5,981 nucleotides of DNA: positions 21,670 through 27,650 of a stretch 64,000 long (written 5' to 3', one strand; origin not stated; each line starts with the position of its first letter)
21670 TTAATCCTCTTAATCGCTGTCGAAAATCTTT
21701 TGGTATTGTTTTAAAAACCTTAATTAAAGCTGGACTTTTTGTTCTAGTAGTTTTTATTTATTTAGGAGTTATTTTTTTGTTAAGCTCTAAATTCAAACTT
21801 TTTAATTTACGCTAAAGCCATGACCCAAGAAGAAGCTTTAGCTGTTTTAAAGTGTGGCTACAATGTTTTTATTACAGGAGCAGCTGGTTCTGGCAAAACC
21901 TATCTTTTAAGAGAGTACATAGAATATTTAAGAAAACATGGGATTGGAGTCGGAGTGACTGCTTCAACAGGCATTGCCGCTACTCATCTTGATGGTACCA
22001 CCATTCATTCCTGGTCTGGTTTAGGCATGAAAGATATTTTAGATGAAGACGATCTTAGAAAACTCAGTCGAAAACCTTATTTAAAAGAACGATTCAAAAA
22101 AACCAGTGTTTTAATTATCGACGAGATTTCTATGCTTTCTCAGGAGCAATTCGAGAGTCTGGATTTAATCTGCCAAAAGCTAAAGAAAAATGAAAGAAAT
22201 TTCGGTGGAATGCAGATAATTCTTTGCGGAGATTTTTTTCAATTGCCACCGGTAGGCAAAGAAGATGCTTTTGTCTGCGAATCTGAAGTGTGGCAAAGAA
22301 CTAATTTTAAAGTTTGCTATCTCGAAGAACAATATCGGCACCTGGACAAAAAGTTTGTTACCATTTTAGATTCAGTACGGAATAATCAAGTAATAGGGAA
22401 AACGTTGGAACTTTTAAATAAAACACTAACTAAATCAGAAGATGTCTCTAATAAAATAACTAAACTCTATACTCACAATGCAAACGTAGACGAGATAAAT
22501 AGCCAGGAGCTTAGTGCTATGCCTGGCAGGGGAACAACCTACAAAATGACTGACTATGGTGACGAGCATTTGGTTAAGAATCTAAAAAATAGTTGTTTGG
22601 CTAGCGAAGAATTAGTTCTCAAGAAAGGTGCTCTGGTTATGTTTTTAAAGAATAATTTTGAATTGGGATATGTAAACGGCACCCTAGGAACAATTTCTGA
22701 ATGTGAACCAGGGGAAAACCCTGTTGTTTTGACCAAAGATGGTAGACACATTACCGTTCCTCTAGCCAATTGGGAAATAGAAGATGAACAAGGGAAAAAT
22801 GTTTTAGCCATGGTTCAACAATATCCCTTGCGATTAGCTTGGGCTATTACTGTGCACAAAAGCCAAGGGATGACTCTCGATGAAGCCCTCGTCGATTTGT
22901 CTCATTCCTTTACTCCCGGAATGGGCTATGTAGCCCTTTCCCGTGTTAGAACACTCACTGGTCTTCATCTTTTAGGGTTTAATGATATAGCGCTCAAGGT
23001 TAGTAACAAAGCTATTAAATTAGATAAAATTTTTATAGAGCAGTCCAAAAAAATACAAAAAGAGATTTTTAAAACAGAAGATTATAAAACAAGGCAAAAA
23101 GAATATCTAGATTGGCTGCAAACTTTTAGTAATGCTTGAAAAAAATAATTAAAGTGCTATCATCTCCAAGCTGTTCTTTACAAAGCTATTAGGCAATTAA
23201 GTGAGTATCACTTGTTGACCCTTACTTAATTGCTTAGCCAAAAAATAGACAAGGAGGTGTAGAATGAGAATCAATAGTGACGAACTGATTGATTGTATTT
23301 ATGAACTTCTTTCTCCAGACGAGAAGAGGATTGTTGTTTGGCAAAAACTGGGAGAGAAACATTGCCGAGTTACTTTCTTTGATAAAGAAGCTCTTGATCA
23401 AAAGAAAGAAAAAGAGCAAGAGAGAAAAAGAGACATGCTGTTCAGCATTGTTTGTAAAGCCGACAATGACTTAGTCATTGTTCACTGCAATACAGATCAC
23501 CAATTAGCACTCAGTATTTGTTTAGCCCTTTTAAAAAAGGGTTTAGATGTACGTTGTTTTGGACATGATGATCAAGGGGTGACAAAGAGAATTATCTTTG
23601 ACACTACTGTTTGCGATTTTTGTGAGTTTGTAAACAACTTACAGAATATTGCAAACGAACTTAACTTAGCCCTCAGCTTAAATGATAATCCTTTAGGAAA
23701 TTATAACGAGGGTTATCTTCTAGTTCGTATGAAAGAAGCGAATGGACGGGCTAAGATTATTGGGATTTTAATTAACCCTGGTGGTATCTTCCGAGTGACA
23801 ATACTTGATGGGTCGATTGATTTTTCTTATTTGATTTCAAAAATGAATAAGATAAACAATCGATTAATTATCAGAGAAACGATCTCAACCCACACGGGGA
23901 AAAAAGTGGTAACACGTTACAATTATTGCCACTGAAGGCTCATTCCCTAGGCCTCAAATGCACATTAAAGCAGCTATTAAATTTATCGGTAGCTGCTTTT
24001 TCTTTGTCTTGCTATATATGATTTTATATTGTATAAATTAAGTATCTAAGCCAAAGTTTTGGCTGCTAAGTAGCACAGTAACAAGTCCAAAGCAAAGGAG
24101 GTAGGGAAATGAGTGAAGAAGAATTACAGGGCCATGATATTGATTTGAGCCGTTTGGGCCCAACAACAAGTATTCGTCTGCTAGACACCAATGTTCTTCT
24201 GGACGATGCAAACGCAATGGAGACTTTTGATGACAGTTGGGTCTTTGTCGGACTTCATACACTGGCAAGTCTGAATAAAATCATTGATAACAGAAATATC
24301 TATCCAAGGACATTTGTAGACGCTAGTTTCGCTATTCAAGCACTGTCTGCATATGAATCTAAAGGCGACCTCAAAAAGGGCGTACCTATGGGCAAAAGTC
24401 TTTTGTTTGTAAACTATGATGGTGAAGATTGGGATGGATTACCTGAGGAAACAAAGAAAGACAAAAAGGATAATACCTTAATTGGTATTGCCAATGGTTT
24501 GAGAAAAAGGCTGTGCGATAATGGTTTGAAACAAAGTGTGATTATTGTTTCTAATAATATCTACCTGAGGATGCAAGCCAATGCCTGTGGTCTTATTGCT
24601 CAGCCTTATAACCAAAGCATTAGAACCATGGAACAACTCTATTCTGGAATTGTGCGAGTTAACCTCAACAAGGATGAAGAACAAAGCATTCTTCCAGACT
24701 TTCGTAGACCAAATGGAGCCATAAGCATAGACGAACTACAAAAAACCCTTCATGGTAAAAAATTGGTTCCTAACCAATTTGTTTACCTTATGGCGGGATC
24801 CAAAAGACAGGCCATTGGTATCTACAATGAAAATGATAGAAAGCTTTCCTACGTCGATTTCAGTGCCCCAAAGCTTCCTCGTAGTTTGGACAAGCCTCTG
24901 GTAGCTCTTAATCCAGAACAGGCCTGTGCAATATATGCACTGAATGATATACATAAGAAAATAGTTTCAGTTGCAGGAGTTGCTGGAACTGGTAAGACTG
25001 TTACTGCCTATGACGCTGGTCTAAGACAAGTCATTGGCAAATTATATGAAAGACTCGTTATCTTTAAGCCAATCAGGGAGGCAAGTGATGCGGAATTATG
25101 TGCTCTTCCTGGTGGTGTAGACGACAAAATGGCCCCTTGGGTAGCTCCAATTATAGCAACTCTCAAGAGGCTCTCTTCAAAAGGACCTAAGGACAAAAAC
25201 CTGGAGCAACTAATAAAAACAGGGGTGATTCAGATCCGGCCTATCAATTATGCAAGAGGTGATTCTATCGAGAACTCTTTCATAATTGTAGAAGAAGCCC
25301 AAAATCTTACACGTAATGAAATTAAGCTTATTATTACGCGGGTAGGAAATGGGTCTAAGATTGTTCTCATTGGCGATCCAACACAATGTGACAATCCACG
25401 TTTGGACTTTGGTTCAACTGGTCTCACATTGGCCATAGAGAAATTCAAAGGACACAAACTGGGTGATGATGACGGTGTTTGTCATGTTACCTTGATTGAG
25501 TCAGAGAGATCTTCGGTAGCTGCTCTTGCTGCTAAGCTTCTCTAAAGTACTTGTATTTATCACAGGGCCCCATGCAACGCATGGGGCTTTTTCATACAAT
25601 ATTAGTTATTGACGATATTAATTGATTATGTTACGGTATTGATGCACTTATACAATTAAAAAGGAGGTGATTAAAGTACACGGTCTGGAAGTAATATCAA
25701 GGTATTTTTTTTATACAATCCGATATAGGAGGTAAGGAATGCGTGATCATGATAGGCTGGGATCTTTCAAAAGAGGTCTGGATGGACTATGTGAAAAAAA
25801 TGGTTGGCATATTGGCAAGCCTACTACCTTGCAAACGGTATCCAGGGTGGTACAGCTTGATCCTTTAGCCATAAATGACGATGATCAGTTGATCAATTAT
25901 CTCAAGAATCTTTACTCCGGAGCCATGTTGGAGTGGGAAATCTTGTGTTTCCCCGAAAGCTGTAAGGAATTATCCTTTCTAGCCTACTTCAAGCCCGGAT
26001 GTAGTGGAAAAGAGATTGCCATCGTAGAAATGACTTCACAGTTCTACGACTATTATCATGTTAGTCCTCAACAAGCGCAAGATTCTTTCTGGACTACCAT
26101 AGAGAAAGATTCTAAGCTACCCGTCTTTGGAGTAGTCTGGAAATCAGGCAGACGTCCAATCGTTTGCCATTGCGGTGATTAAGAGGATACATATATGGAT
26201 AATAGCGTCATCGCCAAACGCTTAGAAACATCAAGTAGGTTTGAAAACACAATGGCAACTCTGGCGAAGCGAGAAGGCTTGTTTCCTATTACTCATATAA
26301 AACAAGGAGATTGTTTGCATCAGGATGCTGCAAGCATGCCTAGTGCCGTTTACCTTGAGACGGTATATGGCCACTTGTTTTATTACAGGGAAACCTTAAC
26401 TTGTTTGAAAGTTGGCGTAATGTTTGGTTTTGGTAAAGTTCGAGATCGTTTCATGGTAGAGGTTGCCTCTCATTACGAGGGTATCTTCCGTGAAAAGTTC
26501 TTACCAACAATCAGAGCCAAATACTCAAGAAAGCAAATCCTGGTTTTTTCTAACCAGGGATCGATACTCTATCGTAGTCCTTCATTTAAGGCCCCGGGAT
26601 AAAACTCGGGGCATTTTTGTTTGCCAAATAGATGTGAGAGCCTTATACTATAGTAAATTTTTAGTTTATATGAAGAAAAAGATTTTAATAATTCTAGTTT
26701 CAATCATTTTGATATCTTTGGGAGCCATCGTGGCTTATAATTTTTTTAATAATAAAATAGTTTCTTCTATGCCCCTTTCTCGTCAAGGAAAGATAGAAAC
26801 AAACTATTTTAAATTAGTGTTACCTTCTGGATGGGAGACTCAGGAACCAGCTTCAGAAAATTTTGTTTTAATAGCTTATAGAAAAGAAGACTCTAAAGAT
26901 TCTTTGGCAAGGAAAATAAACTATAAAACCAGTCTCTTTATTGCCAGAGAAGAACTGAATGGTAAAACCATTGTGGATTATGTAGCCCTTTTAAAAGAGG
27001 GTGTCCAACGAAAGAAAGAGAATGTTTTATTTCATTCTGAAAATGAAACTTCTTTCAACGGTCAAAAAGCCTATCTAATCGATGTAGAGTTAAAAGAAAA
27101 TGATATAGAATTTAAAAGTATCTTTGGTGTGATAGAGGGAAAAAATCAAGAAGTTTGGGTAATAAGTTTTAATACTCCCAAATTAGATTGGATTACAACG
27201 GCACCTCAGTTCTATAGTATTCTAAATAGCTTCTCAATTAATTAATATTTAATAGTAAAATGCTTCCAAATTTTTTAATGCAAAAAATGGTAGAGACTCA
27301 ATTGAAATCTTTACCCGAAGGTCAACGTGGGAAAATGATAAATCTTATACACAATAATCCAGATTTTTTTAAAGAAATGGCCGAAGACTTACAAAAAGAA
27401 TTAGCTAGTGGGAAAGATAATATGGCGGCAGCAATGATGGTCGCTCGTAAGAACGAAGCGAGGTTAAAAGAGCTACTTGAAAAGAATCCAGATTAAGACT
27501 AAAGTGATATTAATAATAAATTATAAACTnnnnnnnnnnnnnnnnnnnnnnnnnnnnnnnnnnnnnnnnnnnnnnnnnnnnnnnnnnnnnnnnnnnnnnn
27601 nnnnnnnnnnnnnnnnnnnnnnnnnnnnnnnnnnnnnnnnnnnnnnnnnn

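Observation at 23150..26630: Compositionally foreign island: unknown gene, PIN-PhoH (PhoH2-like) ATPase, two unknown genes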

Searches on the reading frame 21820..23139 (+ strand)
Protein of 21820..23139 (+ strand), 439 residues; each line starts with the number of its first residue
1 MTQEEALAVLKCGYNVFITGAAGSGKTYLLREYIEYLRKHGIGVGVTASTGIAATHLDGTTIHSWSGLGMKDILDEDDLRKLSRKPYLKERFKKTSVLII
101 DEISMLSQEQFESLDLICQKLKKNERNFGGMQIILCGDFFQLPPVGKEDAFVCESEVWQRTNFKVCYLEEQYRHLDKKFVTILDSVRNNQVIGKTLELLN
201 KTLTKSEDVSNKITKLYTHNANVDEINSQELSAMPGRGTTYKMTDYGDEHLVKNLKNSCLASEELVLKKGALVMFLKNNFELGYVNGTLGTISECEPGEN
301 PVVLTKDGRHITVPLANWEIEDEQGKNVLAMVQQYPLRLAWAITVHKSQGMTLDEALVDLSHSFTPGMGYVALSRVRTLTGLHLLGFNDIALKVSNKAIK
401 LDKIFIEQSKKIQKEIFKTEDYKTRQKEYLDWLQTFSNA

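Call 4: search_protein_families(library=pfam, proteins=[window:21820-23139:+], max_evalue=0.1)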
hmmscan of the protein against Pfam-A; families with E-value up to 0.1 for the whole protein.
window:21820-23139:+ (439 aa): 31 families (the best 25 are shown)
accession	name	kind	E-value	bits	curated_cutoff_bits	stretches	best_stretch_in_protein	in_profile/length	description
PF05970.20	PIF1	-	1.9e-40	139.2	25.9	1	11-177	20-192/223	PIF1-like helicase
PF13604.12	AAA_30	-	4e-16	59.8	27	1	3-197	6-178/191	AAA domain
PF13245.12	AAA_19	-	2e-14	54.4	25.1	1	3-147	1-134/134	AAA domain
PF13401.12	AAA_22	-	4.5e-10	40.4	27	1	16-137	8-122/130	AAA domain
PF21530.3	Pif1_2B_dom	-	4.3e-08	33.2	23.9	1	253-293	4-45/47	DNA helicase Pif1, 2B domain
PF01637.24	ATPase_2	-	5.1e-06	26.9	33.2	1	16-145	23-125/225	ATPase domain predominantly from Archaea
PF01443.25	Viral_helicase1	-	9.7e-06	26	21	1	17-107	2-72/228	Viral superfamily 1 RNA helicase core domain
PF13191.12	AAA_16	-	3.5e-05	24.8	32.6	1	15-46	26-56/167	AAA ATPase domain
PF13173.12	AAA_14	-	5.3e-05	23.7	27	1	16-107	5-75/129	AAA domain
PF00270.35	DEAD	-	0.00012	22.3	26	0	89-122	112-146/167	DEAD/DEAH box helicase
PF02689.20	Herpes_Helicase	-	0.00017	20.1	27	1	328-382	718-774/808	Helicase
PF03266.21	NTPase_1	-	0.00018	21.9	23.9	1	15-45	1-31/168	NTPase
PF13479.12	AAA_24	-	0.00043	20.6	27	1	14-127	3-94/195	AAA domain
PF18335.7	SH3_13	-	0.00083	19.5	41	1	264-300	23-59/65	ATP-dependent RecD-like DNA helicase SH3 domain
PF07728.20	AAA_5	-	0.0024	18.3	22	1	15-114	1-86/139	AAA domain (dynein-related subfamily)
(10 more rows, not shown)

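Call 23: find_related_loci(query=window:21820-23139:+, collection=genome_contigs, flank=8000)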
Query window:21820-23139:+ (439 aa) in genome_contigs; peptide patterns used: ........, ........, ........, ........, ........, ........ (x = any residue, [..] = any of these).
254 stretches matched a pattern; 13 encode a relative of the query (tblastn E <= 1e-3); 13 distinct loci.
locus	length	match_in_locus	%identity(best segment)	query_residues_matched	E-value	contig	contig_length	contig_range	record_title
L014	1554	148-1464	86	1-439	0e+0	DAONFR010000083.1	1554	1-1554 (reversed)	MAG TPA_asm: Candidatus Paceibacterota bacterium isolate AMR_MDS_3838 NODE_115405_length_1554_cov_4.682455, whole genome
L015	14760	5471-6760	53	1-430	3e-144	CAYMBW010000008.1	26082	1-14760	MAG TPA_asm: uncultured Candidatus Saccharibacteria bacterium isolate SRP178699_co1_413 genome assembly, contig: NODE_20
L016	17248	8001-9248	54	1-418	4e-142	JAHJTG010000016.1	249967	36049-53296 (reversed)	MAG: Patescibacteria group bacterium isolate OS_PC_MetaG.mb.42 OS_PC_MetaG.mb.42_k141_644226, whole genome shotgun seque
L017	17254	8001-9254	53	1-414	3e-134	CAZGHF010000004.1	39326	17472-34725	MAG TPA_asm: uncultured Candidatus Saccharibacteria bacterium isolate SRP179991_co3_11 genome assembly, contig: NODE_177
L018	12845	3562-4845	49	1-411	6e-134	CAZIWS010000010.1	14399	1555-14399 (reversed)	MAG TPA_asm: uncultured Candidatus Saccharibacteria bacterium isolate SRP192927_co2_50 genome assembly, contig: NODE_725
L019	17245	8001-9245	49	1-416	3e-133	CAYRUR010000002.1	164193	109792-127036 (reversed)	MAG TPA_asm: uncultured Gammaproteobacteria bacterium isolate SRP144015_co1_42 genome assembly, contig: NODE_45_length_1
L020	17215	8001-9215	54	1-403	1e-133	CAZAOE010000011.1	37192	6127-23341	MAG TPA_asm: uncultured Gammaproteobacteria bacterium isolate SRP178699_co1_436 genome assembly, contig: NODE_1073_lengt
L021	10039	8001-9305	49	1-435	2e-131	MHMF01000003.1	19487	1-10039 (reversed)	MAG: Candidatus Nealsonbacteria bacterium RIFCSPLOWO2_01_FULL_38_120 rifcsplowo2_01_scaffold_10518, whole genome shotgun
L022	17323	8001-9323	50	1-418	8e-130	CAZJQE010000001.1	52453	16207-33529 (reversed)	MAG TPA_asm: uncultured Candidatus Saccharibacteria bacterium isolate SRP142039_co1_386 genome assembly, contig: NODE_28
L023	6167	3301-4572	49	1-409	1e-127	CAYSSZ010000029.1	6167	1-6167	MAG TPA_asm: uncultured Candidatus Saccharibacteria bacterium isolate SRP192927_co6_844 genome assembly, contig: NODE_35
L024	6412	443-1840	46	1-431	3e-123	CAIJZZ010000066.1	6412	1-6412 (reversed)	uncultured bacterium isolate AlinenLipids_bin-6792 genome assembly, contig: bin-6792:66/78, whole genome shotgun sequenc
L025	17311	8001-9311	48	1-414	2e-122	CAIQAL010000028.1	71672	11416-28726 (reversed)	uncultured bacterium isolate MJ-time_bin-5891 genome assembly, contig: bin-5891:28/38, whole genome shotgun sequence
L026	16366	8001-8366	26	4-121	2e-5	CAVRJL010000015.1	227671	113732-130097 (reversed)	MAG: uncultured Negativicutes bacterium isolate MFD01476.bin.2.108 genome assembly, contig: contig_76446, whole genome s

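Call 24: find_related_loci(query=window:21820-23139:+, collection=metagenome_contigs, flank=8000)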
Query window:21820-23139:+ (439 aa) in metagenome_contigs; peptide patterns used: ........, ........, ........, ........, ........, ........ (x = any residue, [..] = any of these).
579 stretches matched a pattern; 35 encode a relative of the query (tblastn E <= 1e-3); 35 distinct loci.
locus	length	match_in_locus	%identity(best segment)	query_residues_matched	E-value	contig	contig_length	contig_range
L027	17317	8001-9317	99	1-439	0e+0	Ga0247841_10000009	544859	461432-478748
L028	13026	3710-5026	83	1-439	0e+0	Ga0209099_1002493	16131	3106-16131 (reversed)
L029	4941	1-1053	85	89-439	0e+0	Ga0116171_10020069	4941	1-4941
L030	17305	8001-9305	55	1-433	2e-151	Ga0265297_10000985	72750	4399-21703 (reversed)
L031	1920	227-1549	54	1-433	2e-163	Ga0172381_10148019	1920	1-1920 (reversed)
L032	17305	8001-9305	55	1-433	7e-151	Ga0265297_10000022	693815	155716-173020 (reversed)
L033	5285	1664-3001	53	1-433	5e-150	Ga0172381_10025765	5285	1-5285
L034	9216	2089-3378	53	1-430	1e-146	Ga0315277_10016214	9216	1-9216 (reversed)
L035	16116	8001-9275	52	1-427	8e-145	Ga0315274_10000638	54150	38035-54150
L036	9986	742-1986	53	1-418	2e-144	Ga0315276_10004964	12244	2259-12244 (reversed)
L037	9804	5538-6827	53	1-430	4e-144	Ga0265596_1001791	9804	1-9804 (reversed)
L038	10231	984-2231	54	1-418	6e-142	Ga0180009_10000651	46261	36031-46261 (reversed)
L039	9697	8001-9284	52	1-427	9e-141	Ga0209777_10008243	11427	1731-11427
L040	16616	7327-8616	51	1-430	3e-140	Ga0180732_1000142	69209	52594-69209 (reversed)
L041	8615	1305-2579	51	1-427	3e-140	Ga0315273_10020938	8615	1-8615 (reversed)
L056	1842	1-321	99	333-439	7e-68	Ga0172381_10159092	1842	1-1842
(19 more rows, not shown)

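Call 70: search_protein_families(library=pfam, proteins=[L027:10256-11731:+, L028:6014-7447:+], max_evalue=0.001)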
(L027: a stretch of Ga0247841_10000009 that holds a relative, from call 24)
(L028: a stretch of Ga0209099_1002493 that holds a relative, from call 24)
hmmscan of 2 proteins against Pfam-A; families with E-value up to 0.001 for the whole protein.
L027:10256-11731:+ (491 aa): 5 families
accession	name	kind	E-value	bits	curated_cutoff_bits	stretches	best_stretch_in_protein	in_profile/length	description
PF02562.22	PhoH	-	1.6e-44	152.3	27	1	272-462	2-179/205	PhoH-like protein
PF13638.12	PIN_4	-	6.4e-18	65.8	21.9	1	23-172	1-132/132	PIN domain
PF13604.12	AAA_30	-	3.3e-05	24.1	27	1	275-439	2-128/191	AAA domain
PF13245.12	AAA_19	-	0.0001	23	25.1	0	293-439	13-129/134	AAA domain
PF13401.12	AAA_22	-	0.00067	20.4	27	0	293-423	7-107/130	AAA domain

L028:6014-7447:+ (477 aa): 3 families
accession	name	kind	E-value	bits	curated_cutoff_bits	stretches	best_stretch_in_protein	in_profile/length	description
PF02562.22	PhoH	-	2.3e-44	151.8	27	1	259-467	2-195/205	PhoH-like protein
PF13638.12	PIN_4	-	8.9e-16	58.8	21.9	1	23-168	1-132/132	PIN domain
PF13604.12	AAA_30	-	0.0002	21.6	27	0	262-425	2-128/191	AAA domain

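Call 79: search_protein_families(library=padloc, proteins=[window:21820-23139:+], max_evalue=0.001)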
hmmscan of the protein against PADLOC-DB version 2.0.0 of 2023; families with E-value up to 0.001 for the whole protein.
window:21820-23139:+ (439 aa): 13 families
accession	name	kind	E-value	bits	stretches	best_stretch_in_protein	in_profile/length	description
PDLC05064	PDC-S68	-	9.6e-23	77.9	2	17-147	704-826/1273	-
PDLC01734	typeIV_RecD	-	1.5e-20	71.1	1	3-377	344-709/763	RecD_0_IVD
PDLC05065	PDC-S68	-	1.6e-20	70.5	2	4-162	611-762/1221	-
PDLC01148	RecD_like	-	1.9e-20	70.8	1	15-192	330-490/719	RecD/Tra ATPase fused to N-terminal HHH domain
PDLC04476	PDC-M16A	-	2.3e-16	57.4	1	16-311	27-342/691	-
PDLC04475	PDC-M16A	-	3.9e-16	56.7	1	10-175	27-216/721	-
PDLC05066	PDC-S68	-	9.2e-13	45.1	1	17-152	597-728/1202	-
PDLC04474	PDC-M16A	-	3.1e-11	40.4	1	10-209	231-443/917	-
PDLC04472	PDC-M16A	-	8.1e-09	32.4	1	17-147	243-394/930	-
PDLC05035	PDC-S53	-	2.6e-08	30.4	1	17-226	514-690/900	-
PDLC04140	mad8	-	3e-07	28.3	1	13-45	27-59/314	mads_8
PDLC02372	Nhi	-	5.3e-06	23.3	1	15-174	201-330/470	-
PDLC02350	AbiO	-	9.4e-05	19.3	1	15-126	194-286/468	AbiO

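Call 97: search_protein_families(library=padloc, proteins=[L027:9443-10087:+, L028:5153-5824:+, L027:11976-12386:+, L056:1355-1759:+, L027:12396-12791:+, L028:8102-8485:+], max_evalue=0.1)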
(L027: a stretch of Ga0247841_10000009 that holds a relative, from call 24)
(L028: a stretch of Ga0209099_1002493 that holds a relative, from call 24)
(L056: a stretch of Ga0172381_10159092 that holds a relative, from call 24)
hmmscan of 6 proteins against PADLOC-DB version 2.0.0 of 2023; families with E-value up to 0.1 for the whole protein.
L027:9443-10087:+ (214 aa): 0 families

L028:5153-5824:+ (223 aa): 0 families

L027:11976-12386:+ (136 aa): 0 families

L056:1355-1759:+ (134 aa): 0 families

L027:12396-12791:+ (131 aa): 0 families

L028:8102-8485:+ (127 aa): 0 families

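Call 98: search_protein_families(library=phrogs, proteins=[L027:9443-10087:+, L028:5153-5824:+, L027:11976-12386:+, L056:1355-1759:+, L027:12396-12791:+, L028:8102-8485:+], max_evalue=0.1)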
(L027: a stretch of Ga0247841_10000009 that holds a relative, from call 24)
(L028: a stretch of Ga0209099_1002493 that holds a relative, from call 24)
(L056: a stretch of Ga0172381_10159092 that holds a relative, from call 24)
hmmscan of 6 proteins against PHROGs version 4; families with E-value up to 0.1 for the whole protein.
L027:9443-10087:+ (214 aa): 0 families

L028:5153-5824:+ (223 aa): 1 family
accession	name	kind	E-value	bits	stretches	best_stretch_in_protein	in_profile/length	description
phrog_33346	-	unknown function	0.077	14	0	133-158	28-53/65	-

L027:11976-12386:+ (136 aa): 1 family
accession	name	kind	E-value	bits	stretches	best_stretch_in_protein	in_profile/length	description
phrog_812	-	lysis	0.051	14.7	1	41-129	14-97/102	Rz-like spanin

L056:1355-1759:+ (134 aa): 0 families

L027:12396-12791:+ (131 aa): 1 family
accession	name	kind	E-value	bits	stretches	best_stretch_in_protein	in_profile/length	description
phrog_30897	-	unknown function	0.037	14.8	0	39-83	54-97/210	-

L028:8102-8485:+ (127 aa): 0 families

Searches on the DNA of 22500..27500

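Call 55: search_rna_families(source=window, start=22500, end=27500, threshold=evalue, max_evalue=1)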
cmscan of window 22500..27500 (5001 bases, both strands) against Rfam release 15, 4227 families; matches with E-value up to 1: 3.
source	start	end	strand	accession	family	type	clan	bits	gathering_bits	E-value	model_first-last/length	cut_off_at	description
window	24488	24626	-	RF03423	mir-962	Gene; miRNA;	-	25.7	70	0.061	1-92/92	no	mir-962 microRNA precursor family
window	23610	23655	+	RF00743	mir-308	Gene; miRNA;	-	21.6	60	0.43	1-63/63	no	mir-308 microRNA precursor family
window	25461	25570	+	RF00300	snoZ221_snoR21b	Gene; snRNA; snoRNA; CD-box;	-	20.3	44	0.98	1-91/91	no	Small nucleolar RNA Z221/R21b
